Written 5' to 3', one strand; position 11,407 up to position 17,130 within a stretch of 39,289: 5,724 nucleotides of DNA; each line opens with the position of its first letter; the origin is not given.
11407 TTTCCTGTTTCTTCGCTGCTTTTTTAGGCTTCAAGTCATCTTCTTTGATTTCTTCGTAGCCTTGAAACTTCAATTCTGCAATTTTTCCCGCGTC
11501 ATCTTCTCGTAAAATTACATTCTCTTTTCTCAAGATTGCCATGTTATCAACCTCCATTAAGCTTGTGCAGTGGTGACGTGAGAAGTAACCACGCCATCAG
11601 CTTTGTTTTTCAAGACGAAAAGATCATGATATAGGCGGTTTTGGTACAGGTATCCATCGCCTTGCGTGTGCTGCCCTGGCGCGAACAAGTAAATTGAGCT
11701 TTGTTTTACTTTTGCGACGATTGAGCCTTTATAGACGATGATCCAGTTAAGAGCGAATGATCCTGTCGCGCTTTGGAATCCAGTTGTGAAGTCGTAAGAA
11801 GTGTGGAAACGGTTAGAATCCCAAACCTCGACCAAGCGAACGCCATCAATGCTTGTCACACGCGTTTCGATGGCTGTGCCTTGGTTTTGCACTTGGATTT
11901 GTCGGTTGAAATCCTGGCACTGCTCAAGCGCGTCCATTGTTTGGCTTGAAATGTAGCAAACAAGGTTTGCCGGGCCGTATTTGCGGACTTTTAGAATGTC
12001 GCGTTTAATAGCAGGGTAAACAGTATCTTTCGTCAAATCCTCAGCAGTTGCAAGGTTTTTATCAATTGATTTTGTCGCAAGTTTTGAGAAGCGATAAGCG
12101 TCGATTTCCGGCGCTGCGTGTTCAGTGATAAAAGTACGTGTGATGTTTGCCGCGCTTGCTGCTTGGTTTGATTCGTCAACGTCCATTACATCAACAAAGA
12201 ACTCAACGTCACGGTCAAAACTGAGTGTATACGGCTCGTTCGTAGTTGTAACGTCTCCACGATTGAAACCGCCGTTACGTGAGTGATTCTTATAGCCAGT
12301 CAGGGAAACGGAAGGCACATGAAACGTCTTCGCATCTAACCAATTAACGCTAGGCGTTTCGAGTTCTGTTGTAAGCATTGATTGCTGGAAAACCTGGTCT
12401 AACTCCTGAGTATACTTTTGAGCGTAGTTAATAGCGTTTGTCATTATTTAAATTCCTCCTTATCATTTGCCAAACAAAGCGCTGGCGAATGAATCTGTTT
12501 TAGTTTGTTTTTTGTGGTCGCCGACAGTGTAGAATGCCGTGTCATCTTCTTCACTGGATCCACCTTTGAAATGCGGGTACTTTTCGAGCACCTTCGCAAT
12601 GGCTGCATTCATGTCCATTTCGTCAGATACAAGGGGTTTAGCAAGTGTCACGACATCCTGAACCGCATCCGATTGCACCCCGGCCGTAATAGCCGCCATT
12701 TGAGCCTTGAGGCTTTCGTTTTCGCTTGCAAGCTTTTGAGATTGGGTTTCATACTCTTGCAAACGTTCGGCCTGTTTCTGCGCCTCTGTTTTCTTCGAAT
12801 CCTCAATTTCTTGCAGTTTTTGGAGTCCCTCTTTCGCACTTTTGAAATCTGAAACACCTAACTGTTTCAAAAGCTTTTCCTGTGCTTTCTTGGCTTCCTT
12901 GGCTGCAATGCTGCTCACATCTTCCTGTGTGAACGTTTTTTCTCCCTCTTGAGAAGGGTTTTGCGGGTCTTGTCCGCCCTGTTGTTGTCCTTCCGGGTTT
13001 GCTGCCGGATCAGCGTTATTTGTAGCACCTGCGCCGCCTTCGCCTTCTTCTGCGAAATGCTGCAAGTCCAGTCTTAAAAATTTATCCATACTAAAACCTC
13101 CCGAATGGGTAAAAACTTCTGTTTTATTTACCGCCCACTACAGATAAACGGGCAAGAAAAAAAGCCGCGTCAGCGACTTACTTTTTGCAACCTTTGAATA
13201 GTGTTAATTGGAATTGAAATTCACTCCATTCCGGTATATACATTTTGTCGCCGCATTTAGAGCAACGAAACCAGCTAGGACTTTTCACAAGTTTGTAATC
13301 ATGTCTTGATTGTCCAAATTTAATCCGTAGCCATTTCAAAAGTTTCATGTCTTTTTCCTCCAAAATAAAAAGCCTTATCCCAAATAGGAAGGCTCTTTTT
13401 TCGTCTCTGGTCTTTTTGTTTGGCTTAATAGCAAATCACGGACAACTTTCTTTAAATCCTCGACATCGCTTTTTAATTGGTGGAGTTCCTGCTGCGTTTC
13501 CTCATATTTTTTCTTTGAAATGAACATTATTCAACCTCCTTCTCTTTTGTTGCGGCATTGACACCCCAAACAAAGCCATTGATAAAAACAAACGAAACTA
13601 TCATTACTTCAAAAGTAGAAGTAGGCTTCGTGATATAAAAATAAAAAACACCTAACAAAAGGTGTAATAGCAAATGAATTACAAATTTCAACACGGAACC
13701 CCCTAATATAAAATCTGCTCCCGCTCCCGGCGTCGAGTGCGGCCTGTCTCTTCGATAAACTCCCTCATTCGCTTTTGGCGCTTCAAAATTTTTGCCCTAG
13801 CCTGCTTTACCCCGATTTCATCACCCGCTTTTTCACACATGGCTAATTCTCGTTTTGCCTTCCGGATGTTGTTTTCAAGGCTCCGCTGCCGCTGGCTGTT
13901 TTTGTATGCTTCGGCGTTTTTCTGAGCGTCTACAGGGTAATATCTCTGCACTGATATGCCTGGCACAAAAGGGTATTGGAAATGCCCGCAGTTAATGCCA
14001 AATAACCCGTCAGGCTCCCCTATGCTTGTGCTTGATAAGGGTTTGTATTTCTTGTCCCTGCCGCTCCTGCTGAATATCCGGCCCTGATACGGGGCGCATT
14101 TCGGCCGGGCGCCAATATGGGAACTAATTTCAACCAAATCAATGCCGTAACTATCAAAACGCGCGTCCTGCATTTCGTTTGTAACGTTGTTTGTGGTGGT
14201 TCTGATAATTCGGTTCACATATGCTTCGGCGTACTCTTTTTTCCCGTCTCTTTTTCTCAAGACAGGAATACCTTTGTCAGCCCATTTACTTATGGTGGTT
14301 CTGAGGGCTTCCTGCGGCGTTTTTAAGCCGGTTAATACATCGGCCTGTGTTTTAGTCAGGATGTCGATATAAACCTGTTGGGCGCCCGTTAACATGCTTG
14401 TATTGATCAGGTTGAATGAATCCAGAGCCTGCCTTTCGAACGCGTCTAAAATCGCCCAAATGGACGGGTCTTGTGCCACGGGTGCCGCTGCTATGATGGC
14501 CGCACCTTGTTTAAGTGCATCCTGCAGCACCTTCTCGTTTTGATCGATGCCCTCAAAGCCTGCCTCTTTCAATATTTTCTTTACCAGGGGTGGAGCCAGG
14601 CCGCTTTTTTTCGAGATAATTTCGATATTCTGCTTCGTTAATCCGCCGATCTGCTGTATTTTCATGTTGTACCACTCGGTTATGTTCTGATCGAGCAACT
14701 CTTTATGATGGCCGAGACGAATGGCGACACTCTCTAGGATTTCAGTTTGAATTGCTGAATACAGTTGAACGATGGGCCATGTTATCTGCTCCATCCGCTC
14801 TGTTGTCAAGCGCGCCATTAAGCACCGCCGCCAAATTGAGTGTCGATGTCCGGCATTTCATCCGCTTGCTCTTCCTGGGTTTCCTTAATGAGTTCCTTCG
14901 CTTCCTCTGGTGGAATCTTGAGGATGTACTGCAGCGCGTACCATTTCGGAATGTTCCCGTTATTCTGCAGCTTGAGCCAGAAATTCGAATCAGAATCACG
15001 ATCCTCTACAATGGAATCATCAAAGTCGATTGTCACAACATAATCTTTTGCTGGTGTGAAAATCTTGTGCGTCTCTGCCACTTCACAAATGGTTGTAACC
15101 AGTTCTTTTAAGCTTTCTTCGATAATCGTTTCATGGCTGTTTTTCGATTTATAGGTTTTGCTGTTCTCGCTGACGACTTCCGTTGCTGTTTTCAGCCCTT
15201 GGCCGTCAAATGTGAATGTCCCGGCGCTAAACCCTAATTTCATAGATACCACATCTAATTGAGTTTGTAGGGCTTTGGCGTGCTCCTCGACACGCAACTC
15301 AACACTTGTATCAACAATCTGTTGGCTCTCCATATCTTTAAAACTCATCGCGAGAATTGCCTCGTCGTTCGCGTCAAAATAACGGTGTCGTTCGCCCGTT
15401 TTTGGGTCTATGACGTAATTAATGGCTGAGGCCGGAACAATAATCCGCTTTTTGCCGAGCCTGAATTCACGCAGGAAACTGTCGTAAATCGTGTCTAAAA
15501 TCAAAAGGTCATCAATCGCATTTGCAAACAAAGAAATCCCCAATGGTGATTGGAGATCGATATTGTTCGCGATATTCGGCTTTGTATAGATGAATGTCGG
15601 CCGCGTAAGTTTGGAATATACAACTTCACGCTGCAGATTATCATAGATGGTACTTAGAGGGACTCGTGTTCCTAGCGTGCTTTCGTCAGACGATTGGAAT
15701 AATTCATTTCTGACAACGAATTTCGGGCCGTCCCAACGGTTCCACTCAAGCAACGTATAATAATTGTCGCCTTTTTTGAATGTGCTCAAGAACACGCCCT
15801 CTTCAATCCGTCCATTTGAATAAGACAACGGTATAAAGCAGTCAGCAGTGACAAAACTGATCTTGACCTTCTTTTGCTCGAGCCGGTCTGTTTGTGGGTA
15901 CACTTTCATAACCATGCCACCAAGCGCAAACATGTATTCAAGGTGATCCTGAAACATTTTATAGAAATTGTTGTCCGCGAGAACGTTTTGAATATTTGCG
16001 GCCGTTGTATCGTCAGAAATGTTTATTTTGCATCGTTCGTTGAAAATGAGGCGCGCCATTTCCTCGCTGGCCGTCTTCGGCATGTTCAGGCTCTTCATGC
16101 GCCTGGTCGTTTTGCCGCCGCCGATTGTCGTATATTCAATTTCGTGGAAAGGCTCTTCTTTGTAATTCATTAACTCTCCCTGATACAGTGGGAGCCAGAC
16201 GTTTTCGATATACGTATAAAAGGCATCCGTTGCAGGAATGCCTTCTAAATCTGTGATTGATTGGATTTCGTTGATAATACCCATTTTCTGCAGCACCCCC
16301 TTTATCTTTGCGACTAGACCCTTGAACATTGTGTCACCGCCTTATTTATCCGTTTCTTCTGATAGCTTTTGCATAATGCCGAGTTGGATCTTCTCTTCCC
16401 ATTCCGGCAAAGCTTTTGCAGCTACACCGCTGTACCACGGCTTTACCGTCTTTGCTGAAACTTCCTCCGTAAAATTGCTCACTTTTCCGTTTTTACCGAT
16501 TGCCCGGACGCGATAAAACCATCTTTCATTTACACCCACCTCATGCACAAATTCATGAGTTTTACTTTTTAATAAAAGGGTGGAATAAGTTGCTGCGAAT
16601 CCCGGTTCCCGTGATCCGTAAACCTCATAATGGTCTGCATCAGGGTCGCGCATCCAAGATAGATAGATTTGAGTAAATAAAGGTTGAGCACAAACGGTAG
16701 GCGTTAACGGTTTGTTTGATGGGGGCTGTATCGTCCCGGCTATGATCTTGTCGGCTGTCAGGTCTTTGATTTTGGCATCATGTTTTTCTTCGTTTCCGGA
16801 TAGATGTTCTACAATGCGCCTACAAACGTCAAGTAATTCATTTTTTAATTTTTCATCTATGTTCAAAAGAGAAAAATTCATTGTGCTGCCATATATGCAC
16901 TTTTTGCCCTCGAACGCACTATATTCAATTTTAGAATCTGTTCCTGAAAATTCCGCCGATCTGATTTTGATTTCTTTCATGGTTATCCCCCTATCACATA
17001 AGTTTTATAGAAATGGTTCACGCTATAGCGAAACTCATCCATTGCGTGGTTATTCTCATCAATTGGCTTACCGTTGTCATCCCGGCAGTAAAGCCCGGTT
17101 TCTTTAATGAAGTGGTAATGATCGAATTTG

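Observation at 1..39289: Closed circular temperate phage with a plasmid maintenance module and no integrase: probable phage-plasmid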

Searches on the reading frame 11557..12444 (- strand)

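Call 10: search_protein_families(library=pfam, proteins=[window:11557-12444:-], max_evalue=0.001)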
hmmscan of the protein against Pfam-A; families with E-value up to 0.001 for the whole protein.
window:11557-12444:- (295 aa): 0 families

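Call 12: search_protein_families(library=phrogs, proteins=[window:11557-12444:-], max_evalue=0.001)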
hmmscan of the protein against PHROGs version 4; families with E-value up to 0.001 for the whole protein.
window:11557-12444:- (295 aa): 1 family
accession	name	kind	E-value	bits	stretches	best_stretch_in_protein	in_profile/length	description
phrog_422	-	head and packaging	2.5e-103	346.6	1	1-291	1-294/297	major head protein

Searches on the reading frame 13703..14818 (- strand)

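Call 10: search_protein_families(library=pfam, proteins=[window:13703-14818:-], max_evalue=0.001)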
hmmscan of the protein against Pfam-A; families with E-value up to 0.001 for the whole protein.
window:13703-14818:- (371 aa): 1 family
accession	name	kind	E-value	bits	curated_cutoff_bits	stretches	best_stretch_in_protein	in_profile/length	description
PF06152.16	Phage_min_cap2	-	9e-97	324.7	26.3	1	4-356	1-366/366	Phage minor capsid protein 2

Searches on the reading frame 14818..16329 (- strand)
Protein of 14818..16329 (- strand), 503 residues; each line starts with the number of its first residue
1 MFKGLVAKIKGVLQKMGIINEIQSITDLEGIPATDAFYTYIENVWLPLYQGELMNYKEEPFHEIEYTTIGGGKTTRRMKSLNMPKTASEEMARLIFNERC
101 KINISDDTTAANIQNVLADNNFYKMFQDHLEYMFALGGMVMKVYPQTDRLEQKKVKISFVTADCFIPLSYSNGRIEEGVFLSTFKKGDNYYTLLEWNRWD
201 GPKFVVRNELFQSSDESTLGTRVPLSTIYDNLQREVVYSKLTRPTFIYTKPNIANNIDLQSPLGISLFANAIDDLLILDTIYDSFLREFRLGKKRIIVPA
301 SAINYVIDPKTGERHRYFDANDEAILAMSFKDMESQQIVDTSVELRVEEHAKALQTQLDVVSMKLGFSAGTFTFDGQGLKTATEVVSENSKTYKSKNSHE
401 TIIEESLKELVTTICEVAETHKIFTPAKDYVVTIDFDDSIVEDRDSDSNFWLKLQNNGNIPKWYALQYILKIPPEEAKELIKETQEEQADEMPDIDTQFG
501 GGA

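Call 10: search_protein_families(library=pfam, proteins=[window:14818-16329:-], max_evalue=0.001)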
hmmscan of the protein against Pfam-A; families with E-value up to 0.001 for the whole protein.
window:14818-16329:- (503 aa): 1 family
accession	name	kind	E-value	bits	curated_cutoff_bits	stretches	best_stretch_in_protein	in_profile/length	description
PF05133.19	SPP1_portal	-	1.3e-37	130.2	25.5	1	75-489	39-414/416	Phage portal protein, SPP1 Gp6-like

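Call 26: search_dna_similar(query=window:14818-16329:-, collection=plasmids, mode=protein, max_rows=30, max_evalue=1e-20)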
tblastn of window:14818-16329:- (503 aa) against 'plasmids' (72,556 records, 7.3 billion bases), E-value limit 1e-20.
Records with a match: 34; places in all: 34; records where one place covers at least 80% of the query: 25.
Best place of each record, by identity: <60% 34.
By first word of the organism name: Bacillus 19; Clostridium 9; Clostridioides 3; Enterococcus 1; Ligilactobacillus 1; Lactobacillus 1.
By predicted mobility (MOB-suite, as given by PLSDB): non-mobilizable 33; mobilizable 1.
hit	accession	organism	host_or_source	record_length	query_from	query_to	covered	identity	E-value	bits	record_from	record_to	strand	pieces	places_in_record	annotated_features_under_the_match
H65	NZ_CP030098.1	Bacillus amyloliquefaciens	-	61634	1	503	100%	59.6%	0e+0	634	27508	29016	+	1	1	phage portal protein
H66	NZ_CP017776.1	Bacillus velezensis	whole organism,sediment sample from the ...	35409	1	503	100%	59.6%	0e+0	634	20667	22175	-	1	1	phage portal protein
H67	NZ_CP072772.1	Bacillus cereus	mixed culture,Bee Honey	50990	1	500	99%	51.2%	6e-150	481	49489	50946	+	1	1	none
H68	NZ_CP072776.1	Bacillus cereus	mixed culture,Bee Honey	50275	1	500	99%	51.0%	2e-147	474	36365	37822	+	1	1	phage portal protein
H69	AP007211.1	Bacillus cereus NC7401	-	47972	1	500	99%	50.8%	8e-148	474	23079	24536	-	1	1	putative portal protein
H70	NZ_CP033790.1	Bacillus sp. FDAARGOS_527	Homo sapiens,Broviac blood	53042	1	500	99%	50.8%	8e-148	474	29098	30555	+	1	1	phage portal protein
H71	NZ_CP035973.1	Bacillus mycoides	cell culture,soil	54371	1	500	99%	50.6%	4e-149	478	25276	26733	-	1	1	phage portal protein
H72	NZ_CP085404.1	Bacillus anthracis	single cell,soil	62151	1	500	99%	50.6%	4e-147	473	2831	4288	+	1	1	phage portal protein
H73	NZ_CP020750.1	Bacillus mycoides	whole organism,soil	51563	1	500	99%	49.8%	2e-144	465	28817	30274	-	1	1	phage portal protein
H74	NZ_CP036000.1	Bacillus mycoides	cell culture,soil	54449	1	500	99%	49.2%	1e-141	457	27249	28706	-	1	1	phage portal protein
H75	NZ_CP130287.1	Bacillus cereus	sediment,marine sediments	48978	1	500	99%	49.2%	2e-138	447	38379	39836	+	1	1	phage portal protein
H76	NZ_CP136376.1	Bacillus mycoides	whole organism,soil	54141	1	494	98%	49.4%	8e-145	466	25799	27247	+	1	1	phage portal protein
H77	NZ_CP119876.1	Bacillus tropicus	single cell,soil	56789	1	494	98%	48.9%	3e-140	453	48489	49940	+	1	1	phage portal protein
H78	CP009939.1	Bacillus cereus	Homo sapiens,Human clinical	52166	1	494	98%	48.7%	2e-140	453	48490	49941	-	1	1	phage portal, SPP1 Gp6-like family protein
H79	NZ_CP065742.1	Bacillus tropicus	-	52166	1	494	98%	48.7%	2e-140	453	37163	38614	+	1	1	phage portal protein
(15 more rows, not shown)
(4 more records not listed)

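Call 27: search_dna_similar(query=window:14818-16329:-, collection=phages, mode=protein, max_rows=25, max_evalue=1e-20)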
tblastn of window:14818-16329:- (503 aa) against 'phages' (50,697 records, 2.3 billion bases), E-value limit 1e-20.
Records with a match: 206; places in all: 210; records where one place covers at least 80% of the query: 200.
Best place of each record, by identity: <60% 206.
By first word of the organism name: Streptococcus 121; Bacillus 24; Listeria 17; Lactobacillus 9; Bacteriophage 8; Clostridium 8; Latilactobacillus 4; Phage 2; Enterococcus 2; Oenococcus 2; and 7 more.
By host as written in the record: - 23; Listeria monocytogenes 10; Streptococcus thermophilus 10; Streptococcus thermophilus ST67009 7; Bacillus cereus 6; Clostridium difficile 6; Bacillus thuringiensis 4; Bacillus cereus LH002 2; and 113 more.
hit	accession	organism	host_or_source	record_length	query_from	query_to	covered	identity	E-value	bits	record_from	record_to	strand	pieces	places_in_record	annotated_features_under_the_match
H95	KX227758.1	Bacillus phage PfNC7401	Bacillus cereus NC7401/2455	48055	1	500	99%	50.8%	3e-148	474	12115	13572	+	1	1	portal protein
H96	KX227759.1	Bacillus phage PfIS075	Bacillus cereus IS075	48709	1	500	99%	50.8%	3e-148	474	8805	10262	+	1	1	portal protein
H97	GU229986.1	Bacillus phage 250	Bacillus cereus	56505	1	494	98%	49.6%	1e-144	464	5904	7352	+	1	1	phage portal protein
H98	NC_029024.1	Bacillus phage 250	Bacillus cereus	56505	1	494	98%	49.6%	1e-144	464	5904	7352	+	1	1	portal protein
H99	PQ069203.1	Bacillus phage C30-2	Bacillus sp. C30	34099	1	502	100%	47.7%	1e-142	458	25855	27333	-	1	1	record has no annotation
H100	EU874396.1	Bacillus phage IEBH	Bacillus thuringiensis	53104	1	501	100%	46.7%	1e-144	464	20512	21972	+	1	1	portal protein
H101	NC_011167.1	Bacillus phage IEBH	Bacillus thuringiensis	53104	1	501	100%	46.7%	1e-144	464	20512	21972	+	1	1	portal protein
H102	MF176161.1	Bacillus phage Deep-Purple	Bacillus cereus LH002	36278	1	502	100%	44.4%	3e-127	414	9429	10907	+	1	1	portal protein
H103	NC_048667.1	Bacillus phage Deep-Purple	Bacillus cereus LH002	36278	1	502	100%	44.4%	3e-127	414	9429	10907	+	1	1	portal protein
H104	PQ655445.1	Bacillus phage BCE1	Bacillus sp. (in: firmicutes)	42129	1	501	100%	42.9%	6e-93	388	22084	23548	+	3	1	portal protein (x3) | hypothetical protein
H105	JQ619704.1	Bacillus phage PBC1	Bacillus cereus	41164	1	501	100%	42.8%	2e-111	369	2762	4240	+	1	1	portal protein | hypothetical protein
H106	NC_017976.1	Bacillus phage PBC1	Bacillus cereus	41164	1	501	100%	42.8%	2e-111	369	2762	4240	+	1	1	portal protein | hypothetical protein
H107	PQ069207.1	Bacillus phage S4-5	Bacillus sp. S4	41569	1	501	100%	42.3%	6e-114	375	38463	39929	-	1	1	record has no annotation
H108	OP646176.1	Bacillus phage vB_BceS_LY5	Bacillus cereus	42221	1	501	100%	42.2%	7e-109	361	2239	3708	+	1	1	portal protein | hypothetical protein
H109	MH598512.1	Bacillus phage Wes44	soil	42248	1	501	100%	42.1%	2e-113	374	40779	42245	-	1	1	portal protein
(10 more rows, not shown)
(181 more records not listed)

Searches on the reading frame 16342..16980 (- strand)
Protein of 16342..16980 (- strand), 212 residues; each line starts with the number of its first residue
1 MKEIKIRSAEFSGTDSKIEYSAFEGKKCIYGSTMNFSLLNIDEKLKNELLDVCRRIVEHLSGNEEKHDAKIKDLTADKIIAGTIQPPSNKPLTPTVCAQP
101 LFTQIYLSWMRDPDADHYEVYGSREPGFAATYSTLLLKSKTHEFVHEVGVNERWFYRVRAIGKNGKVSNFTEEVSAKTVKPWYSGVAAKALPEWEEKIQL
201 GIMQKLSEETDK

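Call 10: search_protein_families(library=pfam, proteins=[window:16342-16980:-], max_evalue=0.001)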
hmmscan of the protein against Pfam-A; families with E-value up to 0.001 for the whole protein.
window:16342-16980:- (212 aa): 0 families

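Call 12: search_protein_families(library=phrogs, proteins=[window:16342-16980:-], max_evalue=0.001)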
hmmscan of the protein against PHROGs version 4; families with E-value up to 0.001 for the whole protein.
window:16342-16980:- (212 aa): 5 families
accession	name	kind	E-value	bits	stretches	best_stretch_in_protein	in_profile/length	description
phrog_19445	-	head and packaging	1e-13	51.2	1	95-180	432-521/1114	tail tip protein Tal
phrog_8687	-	other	7.3e-09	35.5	1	77-180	272-379/599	tail protein with peptidase activity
phrog_13289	-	tail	1.3e-08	34.5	1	70-180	361-474/938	tail protein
phrog_31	-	tail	4.5e-08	32.3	1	81-199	958-1078/1565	central tail fiber J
phrog_32822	-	head and packaging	2.1e-05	23.3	1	93-199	675-782/1548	virion structural protein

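Call 13: search_protein_families(library=ncbifam, proteins=[window:16342-16980:-], max_evalue=0.001)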
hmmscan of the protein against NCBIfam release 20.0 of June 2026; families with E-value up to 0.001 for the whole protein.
window:16342-16980:- (212 aa): 0 families
